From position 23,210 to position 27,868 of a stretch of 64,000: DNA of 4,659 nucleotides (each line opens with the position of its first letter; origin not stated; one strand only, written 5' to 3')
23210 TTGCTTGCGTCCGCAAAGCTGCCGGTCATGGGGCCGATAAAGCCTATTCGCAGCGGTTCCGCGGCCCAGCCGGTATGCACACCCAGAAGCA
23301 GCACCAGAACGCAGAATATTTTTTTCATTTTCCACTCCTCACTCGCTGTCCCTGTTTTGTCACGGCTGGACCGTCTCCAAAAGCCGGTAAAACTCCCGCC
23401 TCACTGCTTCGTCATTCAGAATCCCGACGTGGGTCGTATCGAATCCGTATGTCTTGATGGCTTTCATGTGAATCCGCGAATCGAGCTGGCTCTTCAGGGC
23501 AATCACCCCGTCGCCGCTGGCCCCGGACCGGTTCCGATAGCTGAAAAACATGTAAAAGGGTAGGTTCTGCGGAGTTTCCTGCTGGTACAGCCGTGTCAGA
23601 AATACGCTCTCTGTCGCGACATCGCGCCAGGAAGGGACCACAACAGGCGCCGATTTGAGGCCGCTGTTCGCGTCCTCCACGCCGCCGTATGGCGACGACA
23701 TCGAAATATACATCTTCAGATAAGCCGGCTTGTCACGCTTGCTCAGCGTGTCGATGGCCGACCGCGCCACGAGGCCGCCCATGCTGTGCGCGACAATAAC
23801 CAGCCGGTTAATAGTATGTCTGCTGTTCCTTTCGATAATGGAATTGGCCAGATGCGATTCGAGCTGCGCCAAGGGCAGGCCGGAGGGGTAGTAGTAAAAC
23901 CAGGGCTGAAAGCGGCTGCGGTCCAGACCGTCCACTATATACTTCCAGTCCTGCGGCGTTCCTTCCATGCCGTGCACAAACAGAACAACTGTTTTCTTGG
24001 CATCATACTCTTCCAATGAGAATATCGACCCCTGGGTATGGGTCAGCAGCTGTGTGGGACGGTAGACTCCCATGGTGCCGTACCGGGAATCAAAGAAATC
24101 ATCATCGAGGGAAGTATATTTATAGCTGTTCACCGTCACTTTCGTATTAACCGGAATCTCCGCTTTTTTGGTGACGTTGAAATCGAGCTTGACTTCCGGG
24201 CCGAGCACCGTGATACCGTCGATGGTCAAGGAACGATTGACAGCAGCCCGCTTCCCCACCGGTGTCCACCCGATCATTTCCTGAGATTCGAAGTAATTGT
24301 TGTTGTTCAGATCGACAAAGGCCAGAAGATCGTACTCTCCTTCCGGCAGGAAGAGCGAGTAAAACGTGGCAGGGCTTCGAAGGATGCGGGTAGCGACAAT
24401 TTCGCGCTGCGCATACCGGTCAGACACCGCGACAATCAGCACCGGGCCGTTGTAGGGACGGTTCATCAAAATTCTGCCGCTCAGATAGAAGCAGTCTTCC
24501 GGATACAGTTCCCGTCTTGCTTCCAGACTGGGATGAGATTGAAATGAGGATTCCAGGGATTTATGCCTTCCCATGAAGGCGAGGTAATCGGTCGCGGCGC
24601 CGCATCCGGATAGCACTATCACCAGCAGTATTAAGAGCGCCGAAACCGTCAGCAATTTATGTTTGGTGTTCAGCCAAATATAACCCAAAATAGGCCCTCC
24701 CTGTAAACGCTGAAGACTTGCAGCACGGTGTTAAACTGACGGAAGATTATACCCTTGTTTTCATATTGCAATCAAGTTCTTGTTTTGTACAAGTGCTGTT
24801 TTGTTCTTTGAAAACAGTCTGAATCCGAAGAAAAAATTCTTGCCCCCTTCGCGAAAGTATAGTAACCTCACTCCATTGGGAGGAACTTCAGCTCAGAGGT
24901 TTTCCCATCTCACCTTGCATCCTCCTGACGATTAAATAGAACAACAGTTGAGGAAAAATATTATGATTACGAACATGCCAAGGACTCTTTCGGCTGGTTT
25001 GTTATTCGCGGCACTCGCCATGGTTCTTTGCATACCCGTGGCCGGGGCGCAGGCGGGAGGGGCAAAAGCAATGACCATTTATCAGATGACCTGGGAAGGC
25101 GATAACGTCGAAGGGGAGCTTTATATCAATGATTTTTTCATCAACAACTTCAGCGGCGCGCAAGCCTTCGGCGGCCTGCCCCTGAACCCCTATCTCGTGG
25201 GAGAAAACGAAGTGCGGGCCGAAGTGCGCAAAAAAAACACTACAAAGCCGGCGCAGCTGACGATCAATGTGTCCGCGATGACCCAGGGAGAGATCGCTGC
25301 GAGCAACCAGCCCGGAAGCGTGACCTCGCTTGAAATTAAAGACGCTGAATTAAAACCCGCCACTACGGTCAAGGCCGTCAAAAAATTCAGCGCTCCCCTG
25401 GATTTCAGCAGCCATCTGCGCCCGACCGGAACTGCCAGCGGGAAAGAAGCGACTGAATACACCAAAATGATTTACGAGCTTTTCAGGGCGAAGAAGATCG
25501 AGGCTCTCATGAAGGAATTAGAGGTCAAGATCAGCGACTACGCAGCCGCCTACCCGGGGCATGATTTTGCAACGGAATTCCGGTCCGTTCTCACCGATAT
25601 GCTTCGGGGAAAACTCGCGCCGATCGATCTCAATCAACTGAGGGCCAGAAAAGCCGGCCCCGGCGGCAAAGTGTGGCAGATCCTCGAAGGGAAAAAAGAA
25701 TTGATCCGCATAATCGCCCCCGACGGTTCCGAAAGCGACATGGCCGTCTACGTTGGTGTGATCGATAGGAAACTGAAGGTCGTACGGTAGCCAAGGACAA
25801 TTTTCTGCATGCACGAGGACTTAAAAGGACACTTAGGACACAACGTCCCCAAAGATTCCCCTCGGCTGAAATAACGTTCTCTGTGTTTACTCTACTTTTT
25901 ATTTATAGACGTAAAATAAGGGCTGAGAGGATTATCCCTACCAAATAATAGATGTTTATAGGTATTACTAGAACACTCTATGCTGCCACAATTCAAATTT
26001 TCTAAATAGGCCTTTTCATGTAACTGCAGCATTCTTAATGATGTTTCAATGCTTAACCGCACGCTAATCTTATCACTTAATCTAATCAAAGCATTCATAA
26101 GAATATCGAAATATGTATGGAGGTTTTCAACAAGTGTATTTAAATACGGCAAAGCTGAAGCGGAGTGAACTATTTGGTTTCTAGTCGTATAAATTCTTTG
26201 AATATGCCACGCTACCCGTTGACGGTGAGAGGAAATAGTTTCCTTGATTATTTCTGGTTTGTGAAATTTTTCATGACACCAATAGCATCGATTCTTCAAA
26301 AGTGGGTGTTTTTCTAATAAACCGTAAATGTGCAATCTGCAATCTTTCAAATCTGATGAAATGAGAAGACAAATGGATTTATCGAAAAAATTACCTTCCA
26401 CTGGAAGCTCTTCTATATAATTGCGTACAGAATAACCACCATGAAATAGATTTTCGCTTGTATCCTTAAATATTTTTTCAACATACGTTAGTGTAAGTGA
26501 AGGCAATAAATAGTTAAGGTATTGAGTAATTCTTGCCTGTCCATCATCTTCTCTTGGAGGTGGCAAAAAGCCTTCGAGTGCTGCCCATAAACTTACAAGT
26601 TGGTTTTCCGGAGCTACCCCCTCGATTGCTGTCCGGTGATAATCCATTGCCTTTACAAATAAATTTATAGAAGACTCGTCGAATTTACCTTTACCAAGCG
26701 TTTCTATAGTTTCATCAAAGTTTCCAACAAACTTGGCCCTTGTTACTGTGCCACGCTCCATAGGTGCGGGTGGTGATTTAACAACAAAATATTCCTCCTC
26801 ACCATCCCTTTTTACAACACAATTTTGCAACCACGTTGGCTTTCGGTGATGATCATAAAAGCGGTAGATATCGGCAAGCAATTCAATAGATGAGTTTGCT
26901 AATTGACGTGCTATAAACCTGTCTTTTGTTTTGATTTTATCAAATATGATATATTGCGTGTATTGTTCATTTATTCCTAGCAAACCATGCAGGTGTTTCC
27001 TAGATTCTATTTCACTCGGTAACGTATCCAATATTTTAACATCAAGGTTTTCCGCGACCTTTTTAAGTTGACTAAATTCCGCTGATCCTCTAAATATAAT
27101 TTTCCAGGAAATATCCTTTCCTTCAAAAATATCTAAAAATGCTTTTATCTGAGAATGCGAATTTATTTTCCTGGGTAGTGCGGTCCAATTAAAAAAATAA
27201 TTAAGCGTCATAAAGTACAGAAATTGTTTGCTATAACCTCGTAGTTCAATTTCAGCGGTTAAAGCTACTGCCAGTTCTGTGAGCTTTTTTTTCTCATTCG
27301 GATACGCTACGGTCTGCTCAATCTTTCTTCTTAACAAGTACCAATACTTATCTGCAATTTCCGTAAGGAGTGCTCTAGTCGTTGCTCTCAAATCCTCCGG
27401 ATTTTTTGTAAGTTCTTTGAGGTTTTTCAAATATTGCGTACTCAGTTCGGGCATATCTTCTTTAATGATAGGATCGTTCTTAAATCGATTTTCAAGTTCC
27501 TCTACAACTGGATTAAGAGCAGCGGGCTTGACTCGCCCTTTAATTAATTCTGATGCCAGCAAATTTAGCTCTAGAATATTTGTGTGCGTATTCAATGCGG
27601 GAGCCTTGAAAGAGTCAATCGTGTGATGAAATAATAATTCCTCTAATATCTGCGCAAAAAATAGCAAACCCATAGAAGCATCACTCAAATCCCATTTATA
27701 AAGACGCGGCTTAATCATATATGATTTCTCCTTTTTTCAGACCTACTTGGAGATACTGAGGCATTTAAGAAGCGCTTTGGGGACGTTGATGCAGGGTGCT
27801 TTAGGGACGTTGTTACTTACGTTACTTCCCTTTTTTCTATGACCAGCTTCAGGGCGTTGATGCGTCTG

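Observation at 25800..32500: Mosaic accessory region built from several independent direct-repeat-flanked insertions, with no integrase or transposase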

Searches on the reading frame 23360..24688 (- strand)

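Call 8: search_protein_families(library=pfam, proteins=[window:23360-24688:-], max_evalue=0.01)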
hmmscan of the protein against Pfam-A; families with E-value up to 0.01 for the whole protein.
window:23360-24688:- (442 aa): 10 families
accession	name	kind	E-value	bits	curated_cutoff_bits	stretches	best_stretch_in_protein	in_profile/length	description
PF05057.20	DUF676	-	7.5e-13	48.9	20.3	1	231-345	4-136/217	Putative serine esterase (DUF676)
PF07819.20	PGAP1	-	4.7e-07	30.2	24.3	1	287-334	84-129/233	PGAP1-like alpha/beta domain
PF02450.21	LCAT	-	7.2e-05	22.6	21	1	283-341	110-169/392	Lecithin:cholesterol acyltransferase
PF02089.21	Palm_thioest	-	7.3e-05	23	26.8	1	289-370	69-141/254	Palmitoyl protein thioesterase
PF06028.17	DUF915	-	0.00011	22.1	22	1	288-412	97-221/255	Alpha/beta hydrolase of unknown function (DUF915)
PF05990.18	DUF900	-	0.0039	17.1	20.5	0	284-321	84-121/232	Alpha/beta hydrolase of unknown function (DUF900)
PF24096.1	DUF7379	-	0.004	17.6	33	1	292-340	68-118/191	Domain of unknown function (DUF7379)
PF00561.26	Abhydrolase_1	-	0.0042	17.2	25.8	0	293-332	68-102/245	alpha/beta hydrolase fold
PF12146.15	Hydrolase_4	-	0.0061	16.3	27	0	289-325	71-102/239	Serine aminopeptidase, S33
PF01674.24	Lipase_2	-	0.0082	16.1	20.3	0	289-348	69-130/219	Lipase (class 2)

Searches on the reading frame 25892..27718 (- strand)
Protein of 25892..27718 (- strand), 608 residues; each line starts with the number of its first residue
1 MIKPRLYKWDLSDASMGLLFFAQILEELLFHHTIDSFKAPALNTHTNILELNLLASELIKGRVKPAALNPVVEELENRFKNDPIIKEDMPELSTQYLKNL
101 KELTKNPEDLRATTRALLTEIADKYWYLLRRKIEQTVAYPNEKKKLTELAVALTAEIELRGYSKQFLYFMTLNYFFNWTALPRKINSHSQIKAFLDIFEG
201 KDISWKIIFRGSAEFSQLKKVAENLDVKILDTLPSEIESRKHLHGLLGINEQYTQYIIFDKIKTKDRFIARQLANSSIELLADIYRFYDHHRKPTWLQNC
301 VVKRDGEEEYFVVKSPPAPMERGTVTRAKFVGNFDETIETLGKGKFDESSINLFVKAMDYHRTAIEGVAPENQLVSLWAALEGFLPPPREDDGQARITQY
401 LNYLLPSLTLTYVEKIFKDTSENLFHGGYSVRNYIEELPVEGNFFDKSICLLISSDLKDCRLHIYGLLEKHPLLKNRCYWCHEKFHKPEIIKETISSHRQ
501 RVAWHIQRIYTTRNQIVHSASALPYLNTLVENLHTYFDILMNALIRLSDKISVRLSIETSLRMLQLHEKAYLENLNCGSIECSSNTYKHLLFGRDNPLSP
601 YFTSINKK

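Call 8: search_protein_families(library=pfam, proteins=[window:25892-27718:-], max_evalue=0.01)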
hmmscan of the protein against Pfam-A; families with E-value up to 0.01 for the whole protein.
window:25892-27718:- (608 aa): 0 families

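Call 29: search_protein_families(library=padloc, proteins=[window:25892-27718:-], max_evalue=0.01)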
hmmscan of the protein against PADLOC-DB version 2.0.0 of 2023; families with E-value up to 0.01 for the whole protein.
window:25892-27718:- (608 aa): 2 families
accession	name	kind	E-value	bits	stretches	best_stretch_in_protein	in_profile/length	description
PDLC02157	ApeA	-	0.0001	19.1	0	478-544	486-552/601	-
PDLC03681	HEase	-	0.0076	13.9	0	243-303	51-112/218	homing endonuclease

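Call 51: find_homologous_proteins(query=window:25892-27718:-, max_evalue=0.001)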
Query window:25892-27718:- (608 aa): 24 proteins with E <= 0.001 among 8000 candidates.
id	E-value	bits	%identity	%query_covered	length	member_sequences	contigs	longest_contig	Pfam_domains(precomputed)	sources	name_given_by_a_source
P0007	0.0e+0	1387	100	100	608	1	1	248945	-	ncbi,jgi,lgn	-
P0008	6.2e-191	654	48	99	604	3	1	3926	-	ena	-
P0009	3.0e-183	629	47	99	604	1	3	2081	-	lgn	-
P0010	2.9e-182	626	48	99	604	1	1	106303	-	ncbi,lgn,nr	ncbi:hypothetical protein SAMN06295888_11674 [Desulfonatronum zhilinae]|nr:hypothetical protein SAMN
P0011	5.3e-166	572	44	98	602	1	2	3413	-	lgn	-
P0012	1.9e-142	494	42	100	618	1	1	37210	-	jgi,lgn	jgi:hypothetical protein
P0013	2.1e-142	494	41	99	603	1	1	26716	-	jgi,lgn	-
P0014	1.5e-139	485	41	99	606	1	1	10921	-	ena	-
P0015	7.7e-139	482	39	99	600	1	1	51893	-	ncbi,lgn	-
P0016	4.7e-136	473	40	99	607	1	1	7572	-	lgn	-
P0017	1.6e-132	461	39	99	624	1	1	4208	-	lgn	-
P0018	1.6e-130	455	40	96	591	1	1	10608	-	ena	-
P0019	7.6e-126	439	37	96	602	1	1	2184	-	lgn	-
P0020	4.0e-123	430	38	99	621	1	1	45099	-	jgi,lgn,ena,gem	-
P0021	3.7e-118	414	37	98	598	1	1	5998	-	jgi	jgi:hypothetical protein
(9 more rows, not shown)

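Call 52: find_encoding_contigs(protein=P0007, flank=7000, max_places=4)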
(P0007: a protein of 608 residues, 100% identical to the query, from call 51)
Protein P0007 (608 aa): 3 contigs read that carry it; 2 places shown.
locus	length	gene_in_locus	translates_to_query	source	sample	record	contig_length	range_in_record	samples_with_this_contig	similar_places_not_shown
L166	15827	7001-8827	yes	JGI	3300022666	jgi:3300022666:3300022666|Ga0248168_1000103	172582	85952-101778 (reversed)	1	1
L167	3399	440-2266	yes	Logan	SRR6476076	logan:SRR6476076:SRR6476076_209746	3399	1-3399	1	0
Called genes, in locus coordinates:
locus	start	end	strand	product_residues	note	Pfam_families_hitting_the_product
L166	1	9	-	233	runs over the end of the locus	PF04336:ACP_PD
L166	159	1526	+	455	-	PF00656:Peptidase_C14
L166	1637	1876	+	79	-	-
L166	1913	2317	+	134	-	PF00293:NUDIX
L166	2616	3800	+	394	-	PF00669:Flagellin_N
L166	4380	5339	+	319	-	-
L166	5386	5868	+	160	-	-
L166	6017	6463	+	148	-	PF13420:Acetyltransf_4, PF00583:Acetyltransf_1, PF13673:Acetyltransf_10, PF13508:Acetyltransf_7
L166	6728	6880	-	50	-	-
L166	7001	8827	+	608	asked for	-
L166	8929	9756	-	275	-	-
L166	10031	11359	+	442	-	PF05057:DUF676, PF07819:PGAP1 (faint)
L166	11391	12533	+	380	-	PF13433:Peripla_BP_5, PF13458:Peripla_BP_6, PF01094:ANF_receptor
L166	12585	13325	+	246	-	PF04055:Radical_SAM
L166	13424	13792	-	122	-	PF21157:DksA_N, PF01258:zf-dskA_traR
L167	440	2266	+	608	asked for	-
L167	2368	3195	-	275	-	-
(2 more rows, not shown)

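Call 75: find_encoding_contigs(protein=P0010, flank=4000, max_places=2)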
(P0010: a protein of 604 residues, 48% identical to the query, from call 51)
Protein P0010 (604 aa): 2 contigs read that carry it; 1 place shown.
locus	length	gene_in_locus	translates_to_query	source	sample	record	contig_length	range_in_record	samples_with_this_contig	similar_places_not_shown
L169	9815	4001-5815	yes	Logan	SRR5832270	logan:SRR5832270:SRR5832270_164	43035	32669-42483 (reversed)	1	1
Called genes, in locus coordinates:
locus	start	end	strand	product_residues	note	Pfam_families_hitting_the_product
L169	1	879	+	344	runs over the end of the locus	PF09084:NMT1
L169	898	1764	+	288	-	PF00005:ABC_tran, PF13304:AAA_21 (faint)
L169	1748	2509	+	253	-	PF00528:BPD_transp_1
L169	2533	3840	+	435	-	PF00291:PALP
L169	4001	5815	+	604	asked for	-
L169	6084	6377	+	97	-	PF11731:Cdd1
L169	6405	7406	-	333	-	PF02661:Fic, PF21247:Fic-like_C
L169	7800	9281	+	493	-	PF00291:PALP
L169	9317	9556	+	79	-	PF13711:DUF4160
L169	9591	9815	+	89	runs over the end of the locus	PF10387:DUF2442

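Call 76: find_encoding_contigs(protein=P0012, flank=4000, max_places=2)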
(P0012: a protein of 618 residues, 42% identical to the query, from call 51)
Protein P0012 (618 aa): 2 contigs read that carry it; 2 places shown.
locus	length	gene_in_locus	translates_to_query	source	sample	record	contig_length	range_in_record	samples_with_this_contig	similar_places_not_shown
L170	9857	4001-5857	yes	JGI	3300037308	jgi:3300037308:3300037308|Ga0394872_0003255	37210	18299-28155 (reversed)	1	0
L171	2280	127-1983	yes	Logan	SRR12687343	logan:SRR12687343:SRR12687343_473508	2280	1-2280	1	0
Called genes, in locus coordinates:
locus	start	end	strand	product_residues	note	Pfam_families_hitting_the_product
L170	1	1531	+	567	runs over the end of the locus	PF01935:DUF87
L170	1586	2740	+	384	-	PF13173:AAA_14, PF13401:AAA_22 (faint), PF13635:DUF4143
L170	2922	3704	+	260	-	PF12686:DUF3800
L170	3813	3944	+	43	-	-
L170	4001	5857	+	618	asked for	-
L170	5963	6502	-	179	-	PF00891:Methyltransf_2 (weak), PF13489:Methyltransf_23, PF01209:Ubie_methyltran (weak), PF08241:Methyltransf_11, PF08242:Methyltransf_12, PF13649:Methyltransf_25, PF13847:Methyltransf_31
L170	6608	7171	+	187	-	-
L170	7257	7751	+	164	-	PF00210:Ferritin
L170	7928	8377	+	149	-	PF00583:Acetyltransf_1, PF13508:Acetyltransf_7 (weak), PF08445:FR47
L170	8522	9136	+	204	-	PF01161:PBP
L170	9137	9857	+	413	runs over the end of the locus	PF06224:AlkZ-like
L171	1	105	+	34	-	?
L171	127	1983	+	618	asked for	-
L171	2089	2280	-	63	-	?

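Call 79: search_protein_families(library=padloc, alignment_id=A6, max_evalue=0.01)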
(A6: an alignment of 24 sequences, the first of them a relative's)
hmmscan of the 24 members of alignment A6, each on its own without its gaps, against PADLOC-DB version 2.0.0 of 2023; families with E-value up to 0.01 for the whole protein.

A. member 1, P0007 (608 aa): 2 families
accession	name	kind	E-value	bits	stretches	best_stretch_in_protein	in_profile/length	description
PDLC02157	ApeA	-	0.0001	19.1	0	478-544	486-552/601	-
PDLC03681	HEase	-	0.0076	13.9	0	243-303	51-112/218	homing endonuclease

B. families by the number of members that match (of 24 scanned): 3 families
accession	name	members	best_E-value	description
PDLC02157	ApeA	21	8.6e-11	-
PDLC03749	RT_UG13a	1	6e-05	DRT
PDLC03681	HEase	1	0.0076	homing endonuclease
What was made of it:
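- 25892..27718 (-): 608-aa ApeA-family HEPN antiviral defence gene. 21 of 24 members hit PADLOC ApeA (call 79).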

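Call 80: search_protein_families(library=pfam, alignment_id=A6, max_evalue=0.01)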
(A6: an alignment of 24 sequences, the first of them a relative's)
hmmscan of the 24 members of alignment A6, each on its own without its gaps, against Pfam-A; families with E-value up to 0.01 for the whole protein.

A. member 1, P0007 (608 aa): 0 families

B. families by the number of members that match (of 24 scanned): 2 families
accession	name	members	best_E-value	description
PF24055.2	POL3_N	1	0.0016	DNA polymerase delta catalytic subunit-like, N-terminal domain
PF06331.17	Tfb5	1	0.002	Transcription factor TFIIH complex subunit Tfb5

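Call 81: search_solved_structures(query=A6, max_evalue=1)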
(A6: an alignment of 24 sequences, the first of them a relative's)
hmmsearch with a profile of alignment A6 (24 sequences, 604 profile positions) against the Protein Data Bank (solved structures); distinct sequences matched with E-value up to 1: 8.
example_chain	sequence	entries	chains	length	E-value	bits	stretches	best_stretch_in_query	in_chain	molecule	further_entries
9hxd_A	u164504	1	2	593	7.5e-110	371.6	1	1-593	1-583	Bacterial antiviral defense protein Ec2ApeA from Escherichia coli strain 2-156-04_S4_C1 (o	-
9hxi_A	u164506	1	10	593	9.4e-110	371.2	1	1-593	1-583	Bacterial antiviral defense protein Ec2ApeA from Escherichia coli strain 2-156-04_S4_C1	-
9hxb_A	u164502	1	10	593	4.8e-109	368.9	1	1-593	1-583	Bacterial antiviral defense protein Ec2ApeA from Escherichia coli strain 2-156-04_S4_C1 (d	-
9hxe_A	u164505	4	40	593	5.8e-108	365.3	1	1-593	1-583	Bacterial antiviral defense protein Ec2ApeA from Escherichia coli strain 2-156-04_S4_C1 (H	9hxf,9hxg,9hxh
9hxj_A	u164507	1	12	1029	8.5e-99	335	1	1-591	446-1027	Maltose/maltodextrin-binding periplasmic protein,Bacterial antiviral defense protein Ec3Ap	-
9hxn_A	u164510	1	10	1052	1.1e-33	120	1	20-543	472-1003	Maltose/maltodextrin-binding periplasmic protein,Bacterial antiviral defense protein Ec1Ap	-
9hxm_A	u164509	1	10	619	6.5e-32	114.1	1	264-578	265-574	Putative bacterial antiviral defense protein Ec4ApeA from Escherichia coli strain 10434wH1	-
5w45_A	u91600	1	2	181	0.3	12.9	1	431-489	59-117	APOBEC3H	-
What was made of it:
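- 25892..27718 (-): The family profile matches PDB 9HXD Ec2ApeA at E=7.5e-110 over the full length (call 81).
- On ApeA anti-phage system: The profile of 24 homologues matches PDB 9HXD at E=7.5e-110, residues 1-593 to 1-583 (call 81).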
